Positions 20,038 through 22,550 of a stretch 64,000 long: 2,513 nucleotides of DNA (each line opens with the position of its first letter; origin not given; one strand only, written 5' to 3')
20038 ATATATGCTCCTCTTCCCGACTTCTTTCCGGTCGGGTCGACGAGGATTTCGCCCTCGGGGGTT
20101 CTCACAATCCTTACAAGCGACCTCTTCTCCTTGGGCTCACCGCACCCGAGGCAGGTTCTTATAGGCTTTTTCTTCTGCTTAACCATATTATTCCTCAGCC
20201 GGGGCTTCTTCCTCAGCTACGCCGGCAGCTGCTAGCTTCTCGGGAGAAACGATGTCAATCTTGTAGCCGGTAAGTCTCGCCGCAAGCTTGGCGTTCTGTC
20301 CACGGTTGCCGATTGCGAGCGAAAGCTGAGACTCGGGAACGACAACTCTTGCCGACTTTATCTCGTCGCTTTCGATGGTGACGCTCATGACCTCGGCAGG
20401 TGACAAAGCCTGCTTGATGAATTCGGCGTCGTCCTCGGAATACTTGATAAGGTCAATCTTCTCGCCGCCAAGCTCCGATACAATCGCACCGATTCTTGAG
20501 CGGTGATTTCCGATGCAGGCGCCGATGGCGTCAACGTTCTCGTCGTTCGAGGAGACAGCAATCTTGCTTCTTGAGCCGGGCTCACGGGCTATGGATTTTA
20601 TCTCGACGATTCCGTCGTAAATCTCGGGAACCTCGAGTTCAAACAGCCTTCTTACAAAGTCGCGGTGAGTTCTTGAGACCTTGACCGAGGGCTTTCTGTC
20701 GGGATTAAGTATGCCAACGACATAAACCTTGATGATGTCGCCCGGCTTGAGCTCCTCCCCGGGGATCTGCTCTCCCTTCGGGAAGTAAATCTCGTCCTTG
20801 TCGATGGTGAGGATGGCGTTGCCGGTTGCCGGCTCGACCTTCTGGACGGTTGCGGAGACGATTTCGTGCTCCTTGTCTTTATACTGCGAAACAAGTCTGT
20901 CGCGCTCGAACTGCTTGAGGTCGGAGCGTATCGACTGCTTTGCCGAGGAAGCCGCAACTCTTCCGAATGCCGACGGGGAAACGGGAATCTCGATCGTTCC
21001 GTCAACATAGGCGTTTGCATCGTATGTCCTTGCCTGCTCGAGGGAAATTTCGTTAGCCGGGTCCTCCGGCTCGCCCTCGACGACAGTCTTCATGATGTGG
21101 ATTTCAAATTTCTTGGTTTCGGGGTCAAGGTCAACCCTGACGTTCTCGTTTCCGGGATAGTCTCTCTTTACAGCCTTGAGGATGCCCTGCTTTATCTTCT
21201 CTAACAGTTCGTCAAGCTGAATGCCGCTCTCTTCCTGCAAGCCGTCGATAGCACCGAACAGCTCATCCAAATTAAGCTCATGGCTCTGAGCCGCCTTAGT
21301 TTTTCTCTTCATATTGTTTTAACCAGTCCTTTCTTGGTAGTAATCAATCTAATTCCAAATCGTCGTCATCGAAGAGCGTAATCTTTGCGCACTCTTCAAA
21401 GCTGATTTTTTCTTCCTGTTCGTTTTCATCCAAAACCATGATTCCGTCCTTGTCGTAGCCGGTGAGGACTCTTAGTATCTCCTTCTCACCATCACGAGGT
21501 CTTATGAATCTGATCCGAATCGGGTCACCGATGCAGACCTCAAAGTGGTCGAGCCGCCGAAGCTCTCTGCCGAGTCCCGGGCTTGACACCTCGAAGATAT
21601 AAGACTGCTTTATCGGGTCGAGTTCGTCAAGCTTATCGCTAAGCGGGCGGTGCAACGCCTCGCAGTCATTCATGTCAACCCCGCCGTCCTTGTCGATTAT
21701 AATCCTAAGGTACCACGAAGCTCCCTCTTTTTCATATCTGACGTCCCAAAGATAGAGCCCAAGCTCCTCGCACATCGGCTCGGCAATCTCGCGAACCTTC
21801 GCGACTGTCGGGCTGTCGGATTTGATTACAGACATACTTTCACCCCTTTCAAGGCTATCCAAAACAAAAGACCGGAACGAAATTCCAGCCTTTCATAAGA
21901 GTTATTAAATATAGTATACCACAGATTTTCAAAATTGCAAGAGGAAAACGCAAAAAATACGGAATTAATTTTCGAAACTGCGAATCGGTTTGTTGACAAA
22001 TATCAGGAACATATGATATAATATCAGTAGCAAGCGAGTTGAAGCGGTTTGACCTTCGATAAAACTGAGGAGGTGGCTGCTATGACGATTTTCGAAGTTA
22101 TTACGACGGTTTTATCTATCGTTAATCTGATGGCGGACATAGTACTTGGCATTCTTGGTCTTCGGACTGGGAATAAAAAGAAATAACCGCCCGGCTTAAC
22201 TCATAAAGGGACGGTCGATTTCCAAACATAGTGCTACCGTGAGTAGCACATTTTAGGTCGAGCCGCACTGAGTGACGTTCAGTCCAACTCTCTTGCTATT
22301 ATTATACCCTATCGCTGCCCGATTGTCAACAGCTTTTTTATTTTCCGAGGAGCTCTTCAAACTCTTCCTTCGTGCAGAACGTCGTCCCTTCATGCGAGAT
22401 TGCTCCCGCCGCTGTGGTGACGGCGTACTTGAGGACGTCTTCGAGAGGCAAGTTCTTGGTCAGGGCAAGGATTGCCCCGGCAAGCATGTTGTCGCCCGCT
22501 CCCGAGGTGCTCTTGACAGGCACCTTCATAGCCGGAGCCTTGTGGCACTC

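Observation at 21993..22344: Four-copy convergent-promoter cassette encoding a tiny Lys-tailed hydrophobic peptide (type I TA-like); copy 1 upstream of rimP-nusA-infB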

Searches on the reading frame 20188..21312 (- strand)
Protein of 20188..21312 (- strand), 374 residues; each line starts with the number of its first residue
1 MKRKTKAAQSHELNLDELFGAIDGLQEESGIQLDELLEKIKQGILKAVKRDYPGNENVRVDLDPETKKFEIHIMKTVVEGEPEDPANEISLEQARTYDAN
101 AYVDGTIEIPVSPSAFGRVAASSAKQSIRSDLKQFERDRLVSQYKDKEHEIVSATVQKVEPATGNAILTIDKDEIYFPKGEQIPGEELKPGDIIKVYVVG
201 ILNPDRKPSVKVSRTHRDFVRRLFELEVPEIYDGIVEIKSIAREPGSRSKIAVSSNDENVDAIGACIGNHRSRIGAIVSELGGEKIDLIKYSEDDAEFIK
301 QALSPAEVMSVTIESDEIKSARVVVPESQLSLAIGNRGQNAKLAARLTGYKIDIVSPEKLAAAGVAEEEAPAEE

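Call 10: search_protein_families(library=pfam, proteins=[window:20188-21312:-], max_evalue=0.00001)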
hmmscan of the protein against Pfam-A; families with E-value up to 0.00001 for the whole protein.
window:20188-21312:- (374 aa): 2 families
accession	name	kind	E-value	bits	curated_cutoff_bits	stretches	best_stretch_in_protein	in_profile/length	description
PF08529.16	NusA_N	-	5.4e-31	107.7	23.8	1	17-138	1-119/119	NusA N-terminal domain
PF13184.12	KH_5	-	2e-27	95.5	27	1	245-313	1-69/69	NusA-like KH domain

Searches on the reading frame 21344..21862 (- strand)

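Call 10: search_protein_families(library=pfam, proteins=[window:21344-21862:-], max_evalue=0.00001)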
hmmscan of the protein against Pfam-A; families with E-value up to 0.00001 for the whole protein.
window:21344-21862:- (172 aa): 1 family
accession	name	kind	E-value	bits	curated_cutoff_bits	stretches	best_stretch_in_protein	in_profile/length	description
PF02576.22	RimP_N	-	2.2e-27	95.7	22.7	1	26-97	1-72/73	RimP N-terminal domain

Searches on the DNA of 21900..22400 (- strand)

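Call 7: search_rna_families(source=window, start=21900, end=22400, threshold=evalue, max_evalue=10)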
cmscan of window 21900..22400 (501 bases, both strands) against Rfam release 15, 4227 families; matches with E-value up to 10: 3.
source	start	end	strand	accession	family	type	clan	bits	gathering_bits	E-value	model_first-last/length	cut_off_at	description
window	22363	22381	-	RF01111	SBWMV2_UPD-PKk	Cis-reg;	-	14.1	35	7.6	1-21/21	no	Pseudoknot of upstream pseudoknot domain (UPD) of the 3'UTR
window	22242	22308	-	RF01559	DdR1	Gene; snRNA; snoRNA; CD-box;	-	13.6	70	8.4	1-66/66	no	Dictyostelium snoRNA DdR1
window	22180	22262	-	RF02631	Hrs13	Gene; sRNA;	-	12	52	4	1-82/82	no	Hfq-regulated sRNA 13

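Call 64: build_rna_model(alignment_id=A6)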
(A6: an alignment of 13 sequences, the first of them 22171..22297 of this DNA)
Model R1 built from alignment A6 (13 sequences, 137 columns); structure: RNAalifold consensus.
model positions 129; base pairs 26; branch points 2; effective number of sequences 2.05; information 0.59 bits per position. Calibrated on 0.2 Mb of random sequence (short: E-values are rough).
structure used (alignment columns):
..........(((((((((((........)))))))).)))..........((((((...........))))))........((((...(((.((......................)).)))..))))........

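Call 65: search_with_rna_model(model_id=R1, sources=[window, L002, L004, L007, L010, L011, L012, L013, L015, L016, L017, L018, L019, L020, L021, L022, L023, L027, L028, L029, L032, L033, L034, L035, L036, L038, L039, L041, L042, L044, L046, L048, L052, L053, L054, L055, L056, L062, L063, L064, L065, L067, L068, L069, L070, L071, L074, L075, L076, L077, L080, L081, L083, L084, L085, L087, L089, L090, L091, L093, L094, L095, L096, L098, L099, L100, L102, L103, L105, L106, L108, L109, L110, L112, L113, L114, L117, L118], max_evalue=0.01, make_alignment=true)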
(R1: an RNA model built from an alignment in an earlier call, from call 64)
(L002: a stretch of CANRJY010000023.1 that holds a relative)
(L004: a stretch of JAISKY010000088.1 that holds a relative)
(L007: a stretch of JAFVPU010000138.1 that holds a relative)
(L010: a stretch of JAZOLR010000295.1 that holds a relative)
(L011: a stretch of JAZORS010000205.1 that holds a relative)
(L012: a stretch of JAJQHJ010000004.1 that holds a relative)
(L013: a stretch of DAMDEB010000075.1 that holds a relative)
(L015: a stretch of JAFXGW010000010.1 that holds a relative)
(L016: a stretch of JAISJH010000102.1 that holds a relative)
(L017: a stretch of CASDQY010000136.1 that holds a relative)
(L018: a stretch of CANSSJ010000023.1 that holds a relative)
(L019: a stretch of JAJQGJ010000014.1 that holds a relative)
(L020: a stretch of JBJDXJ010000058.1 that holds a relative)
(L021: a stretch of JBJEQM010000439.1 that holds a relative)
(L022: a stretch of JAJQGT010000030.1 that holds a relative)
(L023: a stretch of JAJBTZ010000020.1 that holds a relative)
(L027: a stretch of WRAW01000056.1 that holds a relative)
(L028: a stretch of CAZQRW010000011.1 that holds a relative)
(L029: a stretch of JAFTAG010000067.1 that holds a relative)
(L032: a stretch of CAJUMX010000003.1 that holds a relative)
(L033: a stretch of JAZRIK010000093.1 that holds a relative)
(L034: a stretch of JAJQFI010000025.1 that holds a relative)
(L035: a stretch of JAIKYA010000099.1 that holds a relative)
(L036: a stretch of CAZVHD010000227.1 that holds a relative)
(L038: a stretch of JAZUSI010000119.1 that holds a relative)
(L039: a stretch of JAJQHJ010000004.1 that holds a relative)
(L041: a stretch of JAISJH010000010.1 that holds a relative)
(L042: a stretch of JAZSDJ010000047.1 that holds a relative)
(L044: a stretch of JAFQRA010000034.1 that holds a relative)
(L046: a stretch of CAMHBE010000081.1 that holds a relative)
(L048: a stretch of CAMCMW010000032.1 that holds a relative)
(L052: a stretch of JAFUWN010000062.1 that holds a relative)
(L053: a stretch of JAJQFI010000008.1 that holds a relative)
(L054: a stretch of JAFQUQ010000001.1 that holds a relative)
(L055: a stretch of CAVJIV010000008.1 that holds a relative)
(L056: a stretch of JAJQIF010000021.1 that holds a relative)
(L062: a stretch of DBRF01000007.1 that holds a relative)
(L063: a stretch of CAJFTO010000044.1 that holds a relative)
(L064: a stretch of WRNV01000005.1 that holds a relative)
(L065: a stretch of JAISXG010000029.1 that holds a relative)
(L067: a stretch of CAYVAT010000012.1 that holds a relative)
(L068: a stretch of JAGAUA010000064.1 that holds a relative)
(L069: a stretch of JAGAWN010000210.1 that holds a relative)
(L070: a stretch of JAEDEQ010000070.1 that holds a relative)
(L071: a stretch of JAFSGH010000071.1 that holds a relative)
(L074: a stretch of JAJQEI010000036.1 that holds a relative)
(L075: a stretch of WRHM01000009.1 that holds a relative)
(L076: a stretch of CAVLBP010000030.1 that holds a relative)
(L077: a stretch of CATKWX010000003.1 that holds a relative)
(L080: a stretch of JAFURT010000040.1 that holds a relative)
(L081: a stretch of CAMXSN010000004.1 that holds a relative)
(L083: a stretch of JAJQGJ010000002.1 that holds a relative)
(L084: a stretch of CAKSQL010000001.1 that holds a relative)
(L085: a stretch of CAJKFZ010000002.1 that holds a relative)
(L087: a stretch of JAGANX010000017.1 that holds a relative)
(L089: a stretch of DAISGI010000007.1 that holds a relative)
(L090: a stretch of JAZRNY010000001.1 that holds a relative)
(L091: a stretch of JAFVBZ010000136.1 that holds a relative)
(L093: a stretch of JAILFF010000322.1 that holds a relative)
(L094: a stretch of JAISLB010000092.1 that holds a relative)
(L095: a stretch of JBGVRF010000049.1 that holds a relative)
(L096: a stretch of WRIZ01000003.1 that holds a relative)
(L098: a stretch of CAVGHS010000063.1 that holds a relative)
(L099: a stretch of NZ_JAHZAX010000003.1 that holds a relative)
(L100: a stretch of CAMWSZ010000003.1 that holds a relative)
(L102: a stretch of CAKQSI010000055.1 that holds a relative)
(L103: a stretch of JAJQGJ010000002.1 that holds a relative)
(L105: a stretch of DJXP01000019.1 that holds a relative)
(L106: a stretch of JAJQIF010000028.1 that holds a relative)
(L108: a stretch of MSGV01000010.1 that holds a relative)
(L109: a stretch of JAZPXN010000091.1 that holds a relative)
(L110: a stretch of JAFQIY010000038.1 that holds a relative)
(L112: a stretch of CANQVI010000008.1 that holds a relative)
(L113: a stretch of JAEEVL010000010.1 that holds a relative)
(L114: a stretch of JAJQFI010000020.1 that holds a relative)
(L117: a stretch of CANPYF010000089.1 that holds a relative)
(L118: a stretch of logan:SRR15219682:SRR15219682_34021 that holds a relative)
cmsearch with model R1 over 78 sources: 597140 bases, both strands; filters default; matches with E-value up to 0.01: 24.
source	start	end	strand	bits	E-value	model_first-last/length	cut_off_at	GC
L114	6866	6995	-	130.1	6.2e-23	1-129/129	no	0.42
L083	7668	7795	+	128.2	1.4e-22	1-129/129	no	0.43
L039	3258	3381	+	125.5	4.9e-22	1-129/129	no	0.45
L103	7566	7692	-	125.1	5.9e-22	1-129/129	no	0.42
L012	645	771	-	124.8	6.9e-22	1-129/129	no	0.41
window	46149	46273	-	119.3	8.4e-21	1-129/129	no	0.47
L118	103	227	-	119.3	8.4e-21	1-129/129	no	0.47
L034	3068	3196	+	119.2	8.6e-21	1-129/129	no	0.43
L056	782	908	+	117.6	1.9e-20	1-129/129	no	0.43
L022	3574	3702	+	116.1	3.7e-20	1-129/129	no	0.43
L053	523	651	+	113.7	1.1e-19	1-129/129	no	0.44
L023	360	480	-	112.7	1.7e-19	1-129/129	no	0.48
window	22171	22297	-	112.1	2.3e-19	1-129/129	no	0.46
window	24816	24938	-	108.2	1.3e-18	1-129/129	no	0.47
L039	3627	3778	+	106.8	2.5e-18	1-129/129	no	0.46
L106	2324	2446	-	99.1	8.3e-17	1-129/129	no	0.45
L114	7310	7437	-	92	2.1e-15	1-129/129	no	0.41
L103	2125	2227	-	84.3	7.2e-14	1-129/129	no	0.48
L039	422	529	+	40.4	3.6e-05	1-129/129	no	0.44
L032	2487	2594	+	34.6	0.00049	1-129/129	no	0.59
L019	2938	3044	-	33.9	0.00067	1-129/129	no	0.41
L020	1801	1908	+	30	0.004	1-129/129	no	0.34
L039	4044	4152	+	29.2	0.0058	1-129/129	no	0.48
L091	1433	1549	-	28.1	0.0094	1-129/129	no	0.4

Alignment A7: 24 matches aligned to the model, 175 columns, each read 5' to 3' on its own strand. Consensus structure (alignment columns), stored with it:
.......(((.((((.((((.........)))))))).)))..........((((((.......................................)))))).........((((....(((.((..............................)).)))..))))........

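Call 85: search_with_rna_model(model_id=R1, source=L197, max_evalue=10, filters=off)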
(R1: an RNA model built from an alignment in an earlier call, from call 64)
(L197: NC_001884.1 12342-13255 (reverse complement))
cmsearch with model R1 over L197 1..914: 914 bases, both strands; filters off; matches with E-value up to 10: 19.
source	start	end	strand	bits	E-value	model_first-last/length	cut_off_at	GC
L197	598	681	+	21.6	0.00028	1-129/129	no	0.3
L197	508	639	-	17.5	0.0019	1-129/129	no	0.48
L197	242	306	+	6.8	0.24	1-129/129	no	0.23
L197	219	282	-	6.5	0.27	1-129/129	no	0.25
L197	742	762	-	6.5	0.28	1-129/129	no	0.14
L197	21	168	+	5.7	0.4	1-129/129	no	0.39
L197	327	375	-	4.2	0.79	1-129/129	no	0.37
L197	868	882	-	3.1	1.3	1-129/129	no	0.27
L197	707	737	-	2.6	1.6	1-129/129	no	0.23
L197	743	763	+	2.1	2.1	1-129/129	no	0.14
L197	454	468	-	2.1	2.1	1-129/129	no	0.33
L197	148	167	-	1.7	2.5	1-129/129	no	0.25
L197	783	801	+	0.3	4.7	1-129/129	no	0.37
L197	69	96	-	0.2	4.9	1-129/129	no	0.5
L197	507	523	+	-0.1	5.5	1-129/129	no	0.29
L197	710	737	+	-0.5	6.7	68-121/129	no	0.25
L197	810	829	-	-0.6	6.9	1-129/129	no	0.35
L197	326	338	+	-0.6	7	1-129/129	no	0.15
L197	374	397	+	-1.3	9.8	11-33/129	no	0.58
